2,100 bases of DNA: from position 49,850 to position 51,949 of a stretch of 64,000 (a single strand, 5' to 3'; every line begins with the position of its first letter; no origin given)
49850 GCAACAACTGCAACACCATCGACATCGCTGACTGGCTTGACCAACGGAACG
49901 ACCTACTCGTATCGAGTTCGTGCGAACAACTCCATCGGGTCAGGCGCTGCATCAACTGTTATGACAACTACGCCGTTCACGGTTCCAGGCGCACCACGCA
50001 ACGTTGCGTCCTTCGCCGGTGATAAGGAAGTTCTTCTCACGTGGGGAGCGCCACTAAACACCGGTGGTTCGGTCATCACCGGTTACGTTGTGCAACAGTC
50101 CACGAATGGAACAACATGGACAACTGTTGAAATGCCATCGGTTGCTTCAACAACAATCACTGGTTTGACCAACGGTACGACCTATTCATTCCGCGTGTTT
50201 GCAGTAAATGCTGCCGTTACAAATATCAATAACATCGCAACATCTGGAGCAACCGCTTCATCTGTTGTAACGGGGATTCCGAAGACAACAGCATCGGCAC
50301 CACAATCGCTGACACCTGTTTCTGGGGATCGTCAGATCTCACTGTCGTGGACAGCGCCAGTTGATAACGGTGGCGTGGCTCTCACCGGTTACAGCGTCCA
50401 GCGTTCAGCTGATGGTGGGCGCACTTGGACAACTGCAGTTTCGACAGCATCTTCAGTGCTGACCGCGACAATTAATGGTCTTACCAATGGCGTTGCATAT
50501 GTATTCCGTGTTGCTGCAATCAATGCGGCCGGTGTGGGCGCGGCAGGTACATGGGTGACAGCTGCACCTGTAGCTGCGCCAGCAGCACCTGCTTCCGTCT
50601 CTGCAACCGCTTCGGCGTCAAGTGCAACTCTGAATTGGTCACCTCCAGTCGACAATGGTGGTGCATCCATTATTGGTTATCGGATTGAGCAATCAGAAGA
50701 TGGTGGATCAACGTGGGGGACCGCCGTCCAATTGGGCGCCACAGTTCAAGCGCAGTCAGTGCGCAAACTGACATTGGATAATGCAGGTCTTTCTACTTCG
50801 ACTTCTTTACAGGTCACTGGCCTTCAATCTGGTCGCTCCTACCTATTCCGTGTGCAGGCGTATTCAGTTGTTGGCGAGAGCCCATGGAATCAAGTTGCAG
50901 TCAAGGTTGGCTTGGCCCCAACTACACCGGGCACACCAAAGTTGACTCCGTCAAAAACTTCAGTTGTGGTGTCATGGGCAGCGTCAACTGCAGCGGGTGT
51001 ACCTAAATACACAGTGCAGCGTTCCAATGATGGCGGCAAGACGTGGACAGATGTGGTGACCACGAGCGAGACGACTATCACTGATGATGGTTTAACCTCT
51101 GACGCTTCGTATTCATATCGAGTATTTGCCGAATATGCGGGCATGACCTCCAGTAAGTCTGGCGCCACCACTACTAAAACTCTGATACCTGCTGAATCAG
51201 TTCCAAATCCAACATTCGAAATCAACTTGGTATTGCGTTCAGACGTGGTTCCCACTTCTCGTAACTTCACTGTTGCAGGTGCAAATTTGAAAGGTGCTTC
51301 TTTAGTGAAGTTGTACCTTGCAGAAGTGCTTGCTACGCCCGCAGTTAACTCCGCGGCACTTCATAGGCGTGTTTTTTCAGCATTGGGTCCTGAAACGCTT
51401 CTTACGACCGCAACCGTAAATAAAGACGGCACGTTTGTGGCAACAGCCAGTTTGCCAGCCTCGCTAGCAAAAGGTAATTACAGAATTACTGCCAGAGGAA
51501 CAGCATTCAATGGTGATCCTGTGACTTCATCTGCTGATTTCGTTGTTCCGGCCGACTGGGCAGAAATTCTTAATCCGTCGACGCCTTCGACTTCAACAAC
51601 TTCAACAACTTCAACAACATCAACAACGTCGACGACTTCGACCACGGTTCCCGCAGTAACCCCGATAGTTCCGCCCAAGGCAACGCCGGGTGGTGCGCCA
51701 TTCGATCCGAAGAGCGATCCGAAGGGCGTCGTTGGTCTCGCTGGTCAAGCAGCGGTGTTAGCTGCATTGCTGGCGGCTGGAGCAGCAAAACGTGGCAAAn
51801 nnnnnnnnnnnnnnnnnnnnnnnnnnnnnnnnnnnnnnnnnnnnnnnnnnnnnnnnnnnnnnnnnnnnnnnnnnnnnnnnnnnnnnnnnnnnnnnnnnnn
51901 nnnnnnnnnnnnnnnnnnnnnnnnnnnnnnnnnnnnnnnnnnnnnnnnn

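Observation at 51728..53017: Giant adhesin-like protein ends in its own polytopic membrane domain instead of a sortase, lipobox or S-layer-type anchor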

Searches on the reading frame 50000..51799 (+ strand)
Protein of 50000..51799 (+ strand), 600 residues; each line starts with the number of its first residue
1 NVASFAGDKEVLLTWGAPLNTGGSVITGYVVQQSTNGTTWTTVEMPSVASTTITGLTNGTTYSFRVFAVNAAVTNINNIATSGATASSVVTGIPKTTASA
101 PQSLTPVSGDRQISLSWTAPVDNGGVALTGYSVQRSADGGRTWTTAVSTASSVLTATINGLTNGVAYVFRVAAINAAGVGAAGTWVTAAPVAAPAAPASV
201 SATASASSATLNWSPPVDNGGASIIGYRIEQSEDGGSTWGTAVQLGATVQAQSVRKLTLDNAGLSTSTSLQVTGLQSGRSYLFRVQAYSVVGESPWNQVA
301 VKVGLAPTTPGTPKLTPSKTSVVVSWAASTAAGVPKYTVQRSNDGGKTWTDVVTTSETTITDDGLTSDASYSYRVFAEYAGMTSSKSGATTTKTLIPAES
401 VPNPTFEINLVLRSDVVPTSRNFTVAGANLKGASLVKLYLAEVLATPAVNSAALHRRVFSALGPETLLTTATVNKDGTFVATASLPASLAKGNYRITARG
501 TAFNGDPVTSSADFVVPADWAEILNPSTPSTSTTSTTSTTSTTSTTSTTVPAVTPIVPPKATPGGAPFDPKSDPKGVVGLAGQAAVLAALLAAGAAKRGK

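Call 7: search_protein_families(library=pfam, proteins=[window:50000-51799:+], max_evalue=1)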
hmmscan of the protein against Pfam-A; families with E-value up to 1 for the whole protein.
window:50000-51799:+ (600 aa): 16 families
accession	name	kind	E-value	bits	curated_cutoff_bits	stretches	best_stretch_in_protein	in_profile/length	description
PF00041.27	fn3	-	1.3e-42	144.3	25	4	196-300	2-81/84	Fibronectin type III domain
PF25059.1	FN3_DSCAM-DSCAML_C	-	1.5e-15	57.7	39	2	122-182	14-73/89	DSCAM/DSCAML C-terminal Fn3-like domain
PF16656.11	Pur_ac_phosph_N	-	3.5e-13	50.3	30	3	200-298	6-90/93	Purple acid Phosphatase, N-terminal domain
PF00754.31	F5_F8_type_C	-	4.1e-10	40.3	28.2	2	320-361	48-89/127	F5/8 type C domain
PF01108.23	Tissue_fac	-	7.3e-10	39.1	27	2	310-385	25-106/107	Tissue factor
PF22633.2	F5_F8_type_C_2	-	8.2e-08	33.2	27.8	2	320-359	33-72/91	NedA-like, galactose-binding domain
PF25788.1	Ig_Rha78A_N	-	1e-05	26.2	27.4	2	110-186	17-94/105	Rha78A-like, N-terminal immunoglobulin domain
PF16655.11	PhoD_N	-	1.2e-05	26.2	30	0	262-289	53-80/90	PhoD-like phosphatase, N-terminal domain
PF21605.3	CRLF2-like_D2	-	0.00027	21.4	27.3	0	308-378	2-70/94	Cytokine receptor-like factor 2-like, D2 domain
PF10179.15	NDNF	-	0.0016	18.9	27.3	1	45-75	85-115/127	Neuron-derived neurotrophic factor, first Fn(III) domain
PF19433.5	NDNF_C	-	0.0024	17.8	26.5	0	149-178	130-159/175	Neuron-derived Neurotrophic Factor C-terminal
PF03174.19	CHB_HEX_C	-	0.0046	17.3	23.6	0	126-148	30-52/76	Chitobiase/beta-hexosaminidase C-terminal domain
PF04234.18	CopC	-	0.0083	17.5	23.3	0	474-516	51-92/92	CopC domain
PF16389.11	DUF4998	-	0.0098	15.9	29.1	0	318-374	130-186/199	Domain of unknown function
PF23759.1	GBD_T9SS_assoc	-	0.12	13.1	27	0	49-73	85-109/116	Galactose binding domain-like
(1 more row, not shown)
